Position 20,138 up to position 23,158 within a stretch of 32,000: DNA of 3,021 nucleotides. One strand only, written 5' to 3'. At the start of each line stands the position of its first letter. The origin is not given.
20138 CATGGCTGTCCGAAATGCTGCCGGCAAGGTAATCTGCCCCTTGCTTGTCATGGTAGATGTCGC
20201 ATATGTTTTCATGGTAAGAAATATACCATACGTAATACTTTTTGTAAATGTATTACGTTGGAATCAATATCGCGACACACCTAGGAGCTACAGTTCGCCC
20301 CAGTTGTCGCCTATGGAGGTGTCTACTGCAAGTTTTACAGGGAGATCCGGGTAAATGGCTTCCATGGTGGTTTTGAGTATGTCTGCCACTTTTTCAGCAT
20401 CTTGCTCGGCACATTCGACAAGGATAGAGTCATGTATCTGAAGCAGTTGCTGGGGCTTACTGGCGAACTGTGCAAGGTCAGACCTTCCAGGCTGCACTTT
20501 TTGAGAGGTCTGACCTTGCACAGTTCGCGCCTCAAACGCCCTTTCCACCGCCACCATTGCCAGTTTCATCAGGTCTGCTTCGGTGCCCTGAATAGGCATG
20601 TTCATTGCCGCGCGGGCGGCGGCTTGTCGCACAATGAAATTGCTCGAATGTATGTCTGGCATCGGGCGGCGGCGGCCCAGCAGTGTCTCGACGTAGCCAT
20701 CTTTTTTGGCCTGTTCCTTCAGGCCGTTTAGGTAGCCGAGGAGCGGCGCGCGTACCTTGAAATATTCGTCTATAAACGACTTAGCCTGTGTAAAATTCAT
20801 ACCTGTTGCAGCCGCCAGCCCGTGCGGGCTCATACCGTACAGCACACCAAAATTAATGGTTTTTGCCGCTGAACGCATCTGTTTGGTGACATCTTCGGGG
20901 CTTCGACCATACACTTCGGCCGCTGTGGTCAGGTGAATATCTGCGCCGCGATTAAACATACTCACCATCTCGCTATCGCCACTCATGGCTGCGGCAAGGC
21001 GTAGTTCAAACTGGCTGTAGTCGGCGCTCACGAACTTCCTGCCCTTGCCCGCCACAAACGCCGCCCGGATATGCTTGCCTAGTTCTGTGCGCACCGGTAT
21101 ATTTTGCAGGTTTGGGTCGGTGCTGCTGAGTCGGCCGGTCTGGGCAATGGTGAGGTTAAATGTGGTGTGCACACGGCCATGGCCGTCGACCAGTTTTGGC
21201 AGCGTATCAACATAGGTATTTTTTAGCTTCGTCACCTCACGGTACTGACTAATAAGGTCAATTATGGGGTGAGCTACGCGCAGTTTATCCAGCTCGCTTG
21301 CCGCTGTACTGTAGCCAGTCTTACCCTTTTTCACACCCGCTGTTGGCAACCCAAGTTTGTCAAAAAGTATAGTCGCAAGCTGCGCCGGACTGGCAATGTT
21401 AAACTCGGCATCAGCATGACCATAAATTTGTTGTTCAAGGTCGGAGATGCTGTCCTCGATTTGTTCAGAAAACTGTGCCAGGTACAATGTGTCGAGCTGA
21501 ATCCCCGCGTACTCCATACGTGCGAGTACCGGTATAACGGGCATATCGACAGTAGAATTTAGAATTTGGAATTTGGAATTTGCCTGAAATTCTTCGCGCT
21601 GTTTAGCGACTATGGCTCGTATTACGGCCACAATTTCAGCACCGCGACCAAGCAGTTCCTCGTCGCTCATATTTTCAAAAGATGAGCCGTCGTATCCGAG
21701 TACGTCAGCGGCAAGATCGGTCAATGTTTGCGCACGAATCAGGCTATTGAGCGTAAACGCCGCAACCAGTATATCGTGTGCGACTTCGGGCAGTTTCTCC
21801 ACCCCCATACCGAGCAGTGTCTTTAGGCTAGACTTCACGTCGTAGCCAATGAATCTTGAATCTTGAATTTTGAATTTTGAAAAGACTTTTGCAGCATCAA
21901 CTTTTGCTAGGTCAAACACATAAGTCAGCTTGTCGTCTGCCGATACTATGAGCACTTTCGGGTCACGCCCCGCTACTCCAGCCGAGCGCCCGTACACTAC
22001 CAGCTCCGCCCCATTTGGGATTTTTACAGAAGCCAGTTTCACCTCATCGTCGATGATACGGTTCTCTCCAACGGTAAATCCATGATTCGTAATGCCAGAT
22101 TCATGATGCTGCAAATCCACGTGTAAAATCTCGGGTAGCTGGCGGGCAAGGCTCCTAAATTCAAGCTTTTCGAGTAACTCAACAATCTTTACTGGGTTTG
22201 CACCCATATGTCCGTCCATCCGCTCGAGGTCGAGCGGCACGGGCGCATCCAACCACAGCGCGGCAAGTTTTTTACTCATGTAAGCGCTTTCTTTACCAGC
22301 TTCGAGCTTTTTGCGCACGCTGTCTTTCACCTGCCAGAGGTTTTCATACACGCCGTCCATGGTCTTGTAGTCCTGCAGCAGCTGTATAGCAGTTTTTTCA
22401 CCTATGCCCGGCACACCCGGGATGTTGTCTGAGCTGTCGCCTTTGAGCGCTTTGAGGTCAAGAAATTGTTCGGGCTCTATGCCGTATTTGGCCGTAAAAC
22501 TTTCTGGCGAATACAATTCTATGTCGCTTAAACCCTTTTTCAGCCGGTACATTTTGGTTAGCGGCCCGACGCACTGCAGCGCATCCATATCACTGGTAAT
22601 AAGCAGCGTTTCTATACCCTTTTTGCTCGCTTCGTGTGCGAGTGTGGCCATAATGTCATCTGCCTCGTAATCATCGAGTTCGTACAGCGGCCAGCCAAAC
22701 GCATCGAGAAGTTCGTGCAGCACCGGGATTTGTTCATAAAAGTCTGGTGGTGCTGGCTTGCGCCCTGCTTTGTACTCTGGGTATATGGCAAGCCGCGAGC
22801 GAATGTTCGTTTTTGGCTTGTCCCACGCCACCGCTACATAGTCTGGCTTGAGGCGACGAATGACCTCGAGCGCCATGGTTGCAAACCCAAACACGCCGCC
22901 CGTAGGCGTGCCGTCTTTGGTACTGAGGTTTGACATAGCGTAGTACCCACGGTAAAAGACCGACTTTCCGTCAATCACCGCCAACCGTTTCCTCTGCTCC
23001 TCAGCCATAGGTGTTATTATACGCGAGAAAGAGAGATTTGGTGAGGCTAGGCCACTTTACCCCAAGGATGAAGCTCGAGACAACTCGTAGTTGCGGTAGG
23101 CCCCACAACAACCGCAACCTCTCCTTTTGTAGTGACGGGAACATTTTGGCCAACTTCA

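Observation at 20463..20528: Perfect 66-nt palindromic element inserted in frame in polA (RPE-like)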

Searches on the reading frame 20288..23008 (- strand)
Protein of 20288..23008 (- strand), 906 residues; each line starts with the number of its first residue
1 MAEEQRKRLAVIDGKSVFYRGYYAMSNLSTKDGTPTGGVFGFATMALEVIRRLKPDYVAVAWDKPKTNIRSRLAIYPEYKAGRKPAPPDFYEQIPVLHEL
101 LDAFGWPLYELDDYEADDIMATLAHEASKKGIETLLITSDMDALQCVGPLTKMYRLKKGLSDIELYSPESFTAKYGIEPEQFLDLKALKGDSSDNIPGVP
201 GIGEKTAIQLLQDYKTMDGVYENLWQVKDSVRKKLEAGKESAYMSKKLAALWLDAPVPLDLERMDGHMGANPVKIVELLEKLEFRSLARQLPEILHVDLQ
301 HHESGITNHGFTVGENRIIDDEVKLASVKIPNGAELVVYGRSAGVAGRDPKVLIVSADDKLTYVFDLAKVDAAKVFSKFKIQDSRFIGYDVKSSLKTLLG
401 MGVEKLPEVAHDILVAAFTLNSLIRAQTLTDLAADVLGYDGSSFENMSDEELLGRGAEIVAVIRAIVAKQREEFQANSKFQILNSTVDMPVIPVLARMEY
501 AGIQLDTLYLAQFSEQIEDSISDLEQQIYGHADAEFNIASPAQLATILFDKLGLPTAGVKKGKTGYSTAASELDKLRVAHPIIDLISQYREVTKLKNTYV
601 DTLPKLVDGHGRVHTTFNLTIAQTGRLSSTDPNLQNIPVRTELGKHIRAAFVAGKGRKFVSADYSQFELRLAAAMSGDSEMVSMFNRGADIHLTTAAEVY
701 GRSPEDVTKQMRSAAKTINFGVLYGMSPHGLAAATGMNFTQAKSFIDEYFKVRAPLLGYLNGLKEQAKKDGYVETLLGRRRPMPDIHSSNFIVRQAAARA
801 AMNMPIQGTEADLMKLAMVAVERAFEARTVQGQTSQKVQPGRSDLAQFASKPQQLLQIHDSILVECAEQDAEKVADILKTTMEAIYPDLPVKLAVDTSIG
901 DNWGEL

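Call 9: find_homologous_proteins(query=window:20288-23008:-)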
Query window:20288-23008:- (906 aa): 8000 proteins with E <= 0.001 among 8000 candidates; the best 120 are listed.
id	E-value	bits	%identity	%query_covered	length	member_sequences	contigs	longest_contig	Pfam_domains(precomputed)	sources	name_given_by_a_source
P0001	0.0e+0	2017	100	100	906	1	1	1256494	PF01367.26,PF02739.23,PF00476.27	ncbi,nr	ncbi:DNA polymerase I [Candidatus Saccharibacteria bacterium]|nr:MAG: DNA polymerase I [Candidatus S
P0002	0.0e+0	1965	97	100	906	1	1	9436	PF01367.26,PF02739.23,PF00476.27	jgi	jgi:DNA polymerase-1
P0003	0.0e+0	1906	96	99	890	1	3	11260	PF01367.26,PF02739.23,PF00476.27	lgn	-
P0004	0.0e+0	1889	94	100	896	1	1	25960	PF01367.26,PF02739.23,PF00476.27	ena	-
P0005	0.0e+0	1888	94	100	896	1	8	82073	PF01367.26,PF02739.23,PF00476.27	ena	-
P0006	0.0e+0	1887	94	100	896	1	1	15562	PF01367.26,PF02739.23,PF00476.27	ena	-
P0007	0.0e+0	1883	94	100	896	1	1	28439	PF01367.26,PF02739.23,PF00476.27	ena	-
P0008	0.0e+0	1879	94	100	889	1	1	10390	PF01367.26,PF02739.23,PF00476.27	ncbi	ncbi:MAG: DNA polymerase I [Candidatus Saccharimonadales bacterium]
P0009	0.0e+0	1877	94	100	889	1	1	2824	PF01367.26,PF02739.23,PF00476.27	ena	-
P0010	0.0e+0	1724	85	100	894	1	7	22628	PF01367.26,PF02739.23,PF00476.27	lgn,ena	-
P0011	0.0e+0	1718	97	87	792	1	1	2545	PF01367.26,PF02739.23,PF00476.27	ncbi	ncbi:MAG: DNA polymerase I, partial [Candidatus Saccharimonadales bacterium]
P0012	0.0e+0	1704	85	100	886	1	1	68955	PF01367.26,PF02739.23,PF00476.27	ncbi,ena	-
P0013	0.0e+0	1675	84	100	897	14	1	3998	PF01367.26,PF02739.23,PF00476.27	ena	-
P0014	0.0e+0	1675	84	99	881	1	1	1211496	PF01367.26,PF02739.23,PF00476.27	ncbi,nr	ncbi:DNA polymerase I [Candidatus Saccharibacteria bacterium]|nr:MAG: DNA polymerase I [Candidatus S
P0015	0.0e+0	1671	84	100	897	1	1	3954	PF01367.26,PF02739.23,PF00476.27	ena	-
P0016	0.0e+0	1650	83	100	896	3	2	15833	PF01367.26,PF02739.23,PF00476.27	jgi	jgi:DNA polymerase-1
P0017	0.0e+0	1624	81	100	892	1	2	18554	PF01367.26,PF02739.23,PF00476.27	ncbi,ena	-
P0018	0.0e+0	1623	81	100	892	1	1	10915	PF01367.26,PF02739.23,PF00476.27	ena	-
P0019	0.0e+0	1619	81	100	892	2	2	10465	PF01367.26,PF02739.23,PF00476.27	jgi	jgi:DNA polymerase-1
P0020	0.0e+0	1618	81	99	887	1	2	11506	PF01367.26,PF02739.23,PF00476.27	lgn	-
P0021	0.0e+0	1617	80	100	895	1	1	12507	PF01367.26,PF02739.23,PF00476.27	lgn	-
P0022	0.0e+0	1616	81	99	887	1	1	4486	PF01367.26,PF02739.23,PF00476.27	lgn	-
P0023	0.0e+0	1616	79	100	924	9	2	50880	PF01367.26,PF02739.23,PF00476.27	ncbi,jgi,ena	-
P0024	0.0e+0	1576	80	97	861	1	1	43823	PF01367.26,PF02739.23,PF00476.27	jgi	jgi:DNA polymerase-1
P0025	0.0e+0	1571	79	99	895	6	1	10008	PF01367.26,PF02739.23,PF00476.27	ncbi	ncbi:MAG: DNA polymerase I [Candidatus Saccharimonadales bacterium]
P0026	0.0e+0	1569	79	100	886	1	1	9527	PF01367.26,PF02739.23,PF00476.27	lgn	-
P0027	0.0e+0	1567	79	100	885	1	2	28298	PF01367.26,PF02739.23,PF00476.27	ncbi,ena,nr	ncbi:DNA polymerase I [Candidatus Saccharibacteria bacterium]|nr:DNA polymerase I [Candidatus Saccha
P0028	0.0e+0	1563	92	85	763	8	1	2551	PF01367.26,PF00476.27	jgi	jgi:DNA polymerase-1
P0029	0.0e+0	1561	78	100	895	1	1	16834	PF01367.26,PF02739.23,PF00476.27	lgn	-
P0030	0.0e+0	1554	78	100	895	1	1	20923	PF01367.26,PF02739.23,PF00476.27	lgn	-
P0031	0.0e+0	1546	78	99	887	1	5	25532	PF01367.26,PF02739.23,PF00476.27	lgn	-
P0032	0.0e+0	1535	80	97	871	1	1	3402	PF01367.26,PF02739.23,PF00476.27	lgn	-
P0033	0.0e+0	1531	76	100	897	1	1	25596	PF01367.26,PF02739.23,PF00476.27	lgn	-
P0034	0.0e+0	1530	77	99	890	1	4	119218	PF01367.26,PF02739.23,PF00476.27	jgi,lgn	jgi:DNA polymerase-1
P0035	0.0e+0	1530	77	99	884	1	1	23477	PF01367.26,PF02739.23,PF00476.27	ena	-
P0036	0.0e+0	1528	77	99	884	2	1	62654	PF01367.26,PF02739.23,PF00476.27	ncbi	-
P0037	0.0e+0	1527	77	99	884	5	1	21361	PF01367.26,PF02739.23,PF00476.27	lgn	-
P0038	0.0e+0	1519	77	97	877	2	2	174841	PF01367.26,PF02739.23,PF00476.27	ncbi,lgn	-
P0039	0.0e+0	1498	76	100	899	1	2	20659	PF01367.26,PF02739.23,PF00476.27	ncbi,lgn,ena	ncbi:MAG: DNA polymerase I [Candidatus Saccharimonadales bacterium]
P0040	0.0e+0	1480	74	100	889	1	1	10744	PF01367.26,PF02739.23,PF00476.27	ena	-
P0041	0.0e+0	1479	75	99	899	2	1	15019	PF01367.26,PF02739.23,PF00476.27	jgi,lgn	jgi:DNA polymerase-1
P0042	0.0e+0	1476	74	100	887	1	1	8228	PF01367.26,PF02739.23,PF00476.27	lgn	-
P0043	0.0e+0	1475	74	100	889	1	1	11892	PF01367.26,PF02739.23,PF00476.27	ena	-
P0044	0.0e+0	1473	74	100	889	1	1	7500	PF01367.26,PF02739.23,PF00476.27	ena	-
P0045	0.0e+0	1472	74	100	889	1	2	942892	PF01367.26,PF02739.23,PF00476.27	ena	-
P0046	0.0e+0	1471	74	100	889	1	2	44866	PF01367.26,PF02739.23,PF00476.27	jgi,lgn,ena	jgi:DNA polymerase-1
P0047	0.0e+0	1470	74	100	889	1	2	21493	PF01367.26,PF02739.23,PF00476.27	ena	-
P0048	0.0e+0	1469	74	100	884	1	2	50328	PF01367.26,PF02739.23,PF00476.27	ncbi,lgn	-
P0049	0.0e+0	1467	74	100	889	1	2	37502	PF01367.26,PF02739.23,PF00476.27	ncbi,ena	-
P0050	0.0e+0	1466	73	100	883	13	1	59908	PF01367.26,PF02739.23,PF00476.27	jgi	-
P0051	0.0e+0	1465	74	100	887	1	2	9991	PF01367.26,PF02739.23,PF00476.27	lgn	-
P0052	0.0e+0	1463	73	100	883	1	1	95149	PF01367.26,PF02739.23,PF00476.27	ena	-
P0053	0.0e+0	1462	74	99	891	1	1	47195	PF01367.26,PF02739.23,PF00476.27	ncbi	-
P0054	0.0e+0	1461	75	99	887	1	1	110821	PF01367.26,PF02739.23,PF00476.27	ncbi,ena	-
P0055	0.0e+0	1460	73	100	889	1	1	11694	PF01367.26,PF02739.23,PF00476.27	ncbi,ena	-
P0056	0.0e+0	1458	73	100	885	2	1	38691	PF01367.26,PF02739.23,PF00476.27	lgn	-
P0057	0.0e+0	1452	73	100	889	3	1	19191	PF01367.26,PF02739.23,PF00476.27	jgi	jgi:DNA polymerase-1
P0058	0.0e+0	1442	74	100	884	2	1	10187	PF01367.26,PF02739.23,PF00476.27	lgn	-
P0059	0.0e+0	1440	73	100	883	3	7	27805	PF01367.26,PF02739.23,PF00476.27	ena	-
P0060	0.0e+0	1439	72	100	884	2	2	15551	PF01367.26,PF02739.23,PF00476.27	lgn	-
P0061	0.0e+0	1432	73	100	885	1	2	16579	PF01367.26,PF02739.23,PF00476.27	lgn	-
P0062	0.0e+0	1429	72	100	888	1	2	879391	PF01367.26,PF02739.23,PF00476.27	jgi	jgi:DNA polymerase-1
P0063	0.0e+0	1429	73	100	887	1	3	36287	PF01367.26,PF02739.23,PF00476.27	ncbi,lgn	-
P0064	0.0e+0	1427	72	100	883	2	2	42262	PF01367.26,PF02739.23,PF00476.27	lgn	-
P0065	0.0e+0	1427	72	100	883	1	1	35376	PF01367.26,PF02739.23,PF00476.27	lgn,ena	-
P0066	0.0e+0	1427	72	100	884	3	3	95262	PF01367.26,PF02739.23,PF00476.27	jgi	-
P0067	0.0e+0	1426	71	100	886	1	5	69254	PF01367.26,PF02739.23,PF00476.27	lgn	-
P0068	0.0e+0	1425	72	100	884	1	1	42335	PF01367.26,PF02739.23,PF00476.27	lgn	-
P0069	0.0e+0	1421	73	99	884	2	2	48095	PF01367.26,PF02739.23,PF00476.27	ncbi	-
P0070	0.0e+0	1420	72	100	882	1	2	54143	PF01367.26,PF02739.23,PF00476.27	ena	-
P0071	0.0e+0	1420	73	97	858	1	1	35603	PF01367.26,PF02739.23,PF00476.27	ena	-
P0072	0.0e+0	1418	73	97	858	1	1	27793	PF01367.26,PF02739.23,PF00476.27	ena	-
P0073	0.0e+0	1413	70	100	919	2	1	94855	PF01367.26,PF02739.23,PF00476.27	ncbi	-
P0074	0.0e+0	1413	71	100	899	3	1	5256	PF01367.26,PF02739.23,PF00476.27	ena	-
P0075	0.0e+0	1413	72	100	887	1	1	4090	PF01367.26,PF02739.23,PF00476.27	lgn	-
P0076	0.0e+0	1412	72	100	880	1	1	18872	PF01367.26,PF02739.23,PF00476.27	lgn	-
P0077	0.0e+0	1411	71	100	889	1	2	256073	PF01367.26,PF02739.23,PF00476.27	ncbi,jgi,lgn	-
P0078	0.0e+0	1411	72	100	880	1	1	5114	PF01367.26,PF02739.23,PF00476.27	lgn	-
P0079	0.0e+0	1409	72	100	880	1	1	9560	PF01367.26,PF02739.23,PF00476.27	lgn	-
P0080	0.0e+0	1408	72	100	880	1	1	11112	PF01367.26,PF02739.23,PF00476.27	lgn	-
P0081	0.0e+0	1406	71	100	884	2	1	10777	PF01367.26,PF02739.23,PF00476.27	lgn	-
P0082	0.0e+0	1403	70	100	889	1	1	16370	PF01367.26,PF02739.23,PF00476.27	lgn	-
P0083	0.0e+0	1396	71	99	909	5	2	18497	PF01367.26,PF02739.23,PF00476.27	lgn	-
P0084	0.0e+0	1394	71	100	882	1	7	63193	PF01367.26,PF02739.23,PF00476.27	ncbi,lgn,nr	ncbi:MAG: polymerase [Patescibacteria group bacterium]|nr:DNA polymerase I [Candidatus Saccharibacte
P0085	0.0e+0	1392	70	100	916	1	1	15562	PF01367.26,PF02739.23,PF00476.27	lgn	-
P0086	0.0e+0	1392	70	100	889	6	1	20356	PF01367.26,PF02739.23,PF00476.27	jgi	-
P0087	0.0e+0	1391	70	100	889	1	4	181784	PF01367.26,PF02739.23,PF00476.27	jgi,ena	-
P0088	0.0e+0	1390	70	100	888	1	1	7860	PF01367.26,PF02739.23,PF00476.27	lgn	-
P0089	0.0e+0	1390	70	100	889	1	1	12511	PF01367.26,PF02739.23,PF00476.27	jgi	-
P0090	0.0e+0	1388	72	99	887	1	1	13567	PF01367.26,PF02739.23,PF00476.27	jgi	jgi:DNA polymerase-1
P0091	0.0e+0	1388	71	97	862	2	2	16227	PF01367.26,PF02739.23,PF00476.27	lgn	-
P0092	0.0e+0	1386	71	100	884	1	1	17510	PF01367.26,PF02739.23,PF00476.27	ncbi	-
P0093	0.0e+0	1386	72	99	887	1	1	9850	PF01367.26,PF02739.23,PF00476.27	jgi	jgi:DNA polymerase-1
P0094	0.0e+0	1384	71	100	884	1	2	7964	PF01367.26,PF02739.23,PF00476.27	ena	-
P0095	0.0e+0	1375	69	100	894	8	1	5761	PF01367.26,PF02739.23,PF00476.27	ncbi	ncbi:MAG: DNA polymerase I [Candidatus Saccharimonadales bacterium]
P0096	0.0e+0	1374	71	100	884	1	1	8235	PF01367.26,PF02739.23,PF00476.27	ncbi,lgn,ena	-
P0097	0.0e+0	1373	70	100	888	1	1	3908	PF01367.26,PF02739.23,PF00476.27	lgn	-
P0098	0.0e+0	1369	69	100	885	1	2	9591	PF01367.26,PF02739.23,PF00476.27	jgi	jgi:DNA polymerase-1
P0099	0.0e+0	1364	69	99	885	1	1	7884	PF01367.26,PF02739.23,PF00476.27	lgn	-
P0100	0.0e+0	1364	70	99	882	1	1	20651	PF01367.26,PF02739.23,PF00476.27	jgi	jgi:DNA polymerase-1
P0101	0.0e+0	1363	71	97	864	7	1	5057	PF01367.26,PF02739.23,PF00476.27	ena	-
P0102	0.0e+0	1360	71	99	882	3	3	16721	PF01367.26,PF02739.23,PF00476.27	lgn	-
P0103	0.0e+0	1359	71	97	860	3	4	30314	PF01367.26,PF02739.23,PF00476.27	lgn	-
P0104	0.0e+0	1349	69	100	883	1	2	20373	PF01367.26,PF02739.23,PF00476.27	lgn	-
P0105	0.0e+0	1349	69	100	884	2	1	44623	PF01367.26,PF02739.23,PF00476.27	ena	-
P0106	0.0e+0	1343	68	100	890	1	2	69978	PF01367.26,PF02739.23,PF00476.27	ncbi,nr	ncbi:MAG TPA: DNA polymerase I [Candidatus Saccharimonadales bacterium]|nr:DNA polymerase I [Candida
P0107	0.0e+0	1343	68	99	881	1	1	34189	PF01367.26,PF02739.23,PF00476.27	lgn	-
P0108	0.0e+0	1343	68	100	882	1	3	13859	PF01367.26,PF02739.23,PF00476.27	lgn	-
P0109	0.0e+0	1342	67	100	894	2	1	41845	PF01367.26,PF02739.23,PF00476.27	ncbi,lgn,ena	-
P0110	0.0e+0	1342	68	100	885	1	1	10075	PF01367.26,PF02739.23,PF00476.27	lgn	-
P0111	0.0e+0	1341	69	100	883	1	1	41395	PF01367.26,PF02739.23,PF00476.27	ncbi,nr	ncbi:MAG TPA: DNA polymerase I [Candidatus Saccharimonadales bacterium]|nr:DNA polymerase I [Candida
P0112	0.0e+0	1338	68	100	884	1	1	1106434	PF01367.26,PF02739.23,PF00476.27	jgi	jgi:DNA polymerase I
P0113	0.0e+0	1337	68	100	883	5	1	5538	PF01367.26,PF02739.23,PF00476.27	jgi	jgi:DNA polymerase-1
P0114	0.0e+0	1335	67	100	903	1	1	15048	PF01367.26,PF02739.23,PF00476.27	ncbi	-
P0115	0.0e+0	1334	68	100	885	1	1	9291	PF01367.26,PF02739.23,PF00476.27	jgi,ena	-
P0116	0.0e+0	1331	68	99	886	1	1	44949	PF01367.26,PF02739.23,PF00476.27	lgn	-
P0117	0.0e+0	1331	68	100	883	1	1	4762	PF01367.26,PF02739.23,PF00476.27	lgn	-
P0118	0.0e+0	1330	69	100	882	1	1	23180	PF01367.26,PF02739.23,PF00476.27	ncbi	-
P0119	0.0e+0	1329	68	99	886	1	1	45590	PF01367.26,PF02739.23,PF00476.27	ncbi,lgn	ncbi:MAG: DNA polymerase I [Candidatus Saccharimonadales bacterium]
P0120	0.0e+0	1328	80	84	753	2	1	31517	PF01367.26,PF00476.27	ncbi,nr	ncbi:DNA polymerase I, partial [Candidatus Saccharibacteria bacterium]|nr:DNA polymerase I [Candidat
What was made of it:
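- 20288..23008 (-): polA CDS, DNA polymerase I, 906 aa. It has the 5'-nuclease domains and the family A polymerase domain. It is 100% identical to P0001, 'DNA polymerase I [Candidatus Saccharibacteria bacterium]', with Pfam PF02739, PF01367 and PF00476 (call 9).
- On Family A DNA polymerase (Pol I): Pfam PF02739, PF01367 and PF00476 (call 9).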

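Call 12: find_encoding_contigs(protein=P0003, flank=3000, max_places=3)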
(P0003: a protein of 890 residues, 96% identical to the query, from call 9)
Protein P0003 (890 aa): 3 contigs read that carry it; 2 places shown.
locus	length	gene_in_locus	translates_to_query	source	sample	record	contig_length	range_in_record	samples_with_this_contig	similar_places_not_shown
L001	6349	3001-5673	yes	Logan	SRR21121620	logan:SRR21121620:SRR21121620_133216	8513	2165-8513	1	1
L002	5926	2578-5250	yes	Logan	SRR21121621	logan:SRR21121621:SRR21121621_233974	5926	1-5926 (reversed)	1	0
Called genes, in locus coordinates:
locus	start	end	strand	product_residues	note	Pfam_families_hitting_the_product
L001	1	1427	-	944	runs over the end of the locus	PF00690:Cation_ATPase_N, PF00122:E1-E2_ATPase, PF13246:Cation_ATPase, PF00702:Hydrolase, PF00689:Cation_ATPase_C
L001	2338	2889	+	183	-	-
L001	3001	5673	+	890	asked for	PF02739:5_3_exonuc_N, PF01367:5_3_exonuc, PF00476:DNA_pol_A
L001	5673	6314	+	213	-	PF13489:Methyltransf_23, PF03141:Methyltransf_29 (weak), PF01209:Ubie_methyltran (weak), PF13847:Methyltransf_31, PF08241:Methyltransf_11, PF08242:Methyltransf_12, PF13649:Methyltransf_25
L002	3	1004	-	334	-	?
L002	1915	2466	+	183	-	-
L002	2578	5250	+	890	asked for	PF02739:5_3_exonuc_N, PF01367:5_3_exonuc, PF00476:DNA_pol_A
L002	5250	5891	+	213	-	PF13489:Methyltransf_23, PF03141:Methyltransf_29 (weak), PF01209:Ubie_methyltran (weak), PF13847:Methyltransf_31, PF08241:Methyltransf_11, PF08242:Methyltransf_12, PF13649:Methyltransf_25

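Call 13: find_encoding_contigs(protein=P0002, flank=3000, max_places=3)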
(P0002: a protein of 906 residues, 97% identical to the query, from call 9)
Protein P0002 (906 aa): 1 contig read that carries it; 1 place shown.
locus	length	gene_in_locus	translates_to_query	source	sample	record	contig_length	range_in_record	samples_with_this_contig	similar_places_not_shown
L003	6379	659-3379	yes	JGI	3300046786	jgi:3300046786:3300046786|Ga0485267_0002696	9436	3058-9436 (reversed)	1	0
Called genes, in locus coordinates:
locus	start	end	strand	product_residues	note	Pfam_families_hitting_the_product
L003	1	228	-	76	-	?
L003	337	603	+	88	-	-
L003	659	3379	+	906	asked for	PF02739:5_3_exonuc_N, PF01367:5_3_exonuc, PF00476:DNA_pol_A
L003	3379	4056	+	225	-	PF13489:Methyltransf_23 (weak), PF13649:Methyltransf_25, PF13847:Methyltransf_31, PF08241:Methyltransf_11, PF08242:Methyltransf_12 (weak)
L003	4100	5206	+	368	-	-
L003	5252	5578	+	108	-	-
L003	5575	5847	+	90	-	PF15738:YafQ_toxin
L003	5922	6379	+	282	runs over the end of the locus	-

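Call 15: find_related_loci(query=window:20288-23008:-, collection=metagenome_contigs, flank=6000)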
Query window:20288-23008:- (906 aa) in metagenome_contigs; peptide patterns used: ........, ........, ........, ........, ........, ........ (x = any residue, [..] = any of these).
600 stretches matched a pattern (row limit reached: there are more); 472 encode a relative of the query (tblastn E <= 1e-3); the best 80 are kept; 80 distinct loci.
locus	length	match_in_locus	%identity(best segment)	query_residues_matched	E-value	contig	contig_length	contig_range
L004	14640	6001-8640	73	3-906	0e+0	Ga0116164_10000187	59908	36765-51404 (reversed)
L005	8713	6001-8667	73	1-906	0e+0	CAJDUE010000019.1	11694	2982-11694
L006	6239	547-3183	66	6-906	0e+0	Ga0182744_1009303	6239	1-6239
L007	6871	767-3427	65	1-906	0e+0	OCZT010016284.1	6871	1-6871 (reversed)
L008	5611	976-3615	65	4-906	0e+0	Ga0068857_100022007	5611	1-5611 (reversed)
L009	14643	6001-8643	67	1-906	0e+0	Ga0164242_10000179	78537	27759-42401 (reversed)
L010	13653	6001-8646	66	4-906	0e+0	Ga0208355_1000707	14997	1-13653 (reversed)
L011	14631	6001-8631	65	6-906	0e+0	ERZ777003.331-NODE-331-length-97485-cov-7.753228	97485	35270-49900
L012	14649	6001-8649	65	7-906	0e+0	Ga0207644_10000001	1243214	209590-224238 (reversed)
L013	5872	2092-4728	65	2-906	0e+0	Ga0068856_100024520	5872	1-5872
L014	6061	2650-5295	65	1-906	0e+0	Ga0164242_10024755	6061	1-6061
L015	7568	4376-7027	64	4-906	0e+0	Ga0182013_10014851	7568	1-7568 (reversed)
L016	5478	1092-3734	64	3-906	0e+0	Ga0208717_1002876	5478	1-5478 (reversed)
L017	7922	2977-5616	64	7-906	0e+0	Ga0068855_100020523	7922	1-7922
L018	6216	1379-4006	64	7-906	0e+0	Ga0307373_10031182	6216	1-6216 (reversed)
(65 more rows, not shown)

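Call 18: find_encoding_contigs(protein=P0005, flank=10000, max_places=2)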
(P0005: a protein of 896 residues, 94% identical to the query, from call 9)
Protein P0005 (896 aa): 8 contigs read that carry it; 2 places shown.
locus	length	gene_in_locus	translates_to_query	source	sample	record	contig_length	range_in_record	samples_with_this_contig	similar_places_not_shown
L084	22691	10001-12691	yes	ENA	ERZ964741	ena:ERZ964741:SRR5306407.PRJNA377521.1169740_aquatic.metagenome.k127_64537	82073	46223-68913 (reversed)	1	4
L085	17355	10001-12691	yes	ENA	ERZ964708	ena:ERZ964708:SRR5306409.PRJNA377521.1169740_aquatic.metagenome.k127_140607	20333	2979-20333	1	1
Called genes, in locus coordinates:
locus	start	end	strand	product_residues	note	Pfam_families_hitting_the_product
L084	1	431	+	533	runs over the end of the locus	PF01435:Peptidase_M48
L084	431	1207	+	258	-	PF00702:Hydrolase, PF13419:HAD_2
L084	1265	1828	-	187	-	PF13207:AAA_17 (weak), PF13238:AAA_18 (weak)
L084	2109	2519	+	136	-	PF01471:PG_binding_1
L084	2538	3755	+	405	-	PF04932:Wzy_C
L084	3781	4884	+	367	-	PF00905:Transpeptidase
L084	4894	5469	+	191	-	-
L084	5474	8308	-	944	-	PF00690:Cation_ATPase_N, PF00122:E1-E2_ATPase, PF13246:Cation_ATPase, PF00702:Hydrolase, PF00689:Cation_ATPase_C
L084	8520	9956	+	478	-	PF13173:AAA_14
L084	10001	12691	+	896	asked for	PF02739:5_3_exonuc_N, PF01367:5_3_exonuc, PF00476:DNA_pol_A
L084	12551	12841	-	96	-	-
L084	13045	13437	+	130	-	PF01850:PIN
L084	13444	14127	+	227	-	PF13489:Methyltransf_23 (weak), PF13847:Methyltransf_31 (weak), PF08241:Methyltransf_11, PF08242:Methyltransf_12 (weak), PF13649:Methyltransf_25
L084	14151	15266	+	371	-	-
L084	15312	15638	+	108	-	-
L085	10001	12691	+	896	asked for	PF02739:5_3_exonuc_N, PF01367:5_3_exonuc, PF00476:DNA_pol_A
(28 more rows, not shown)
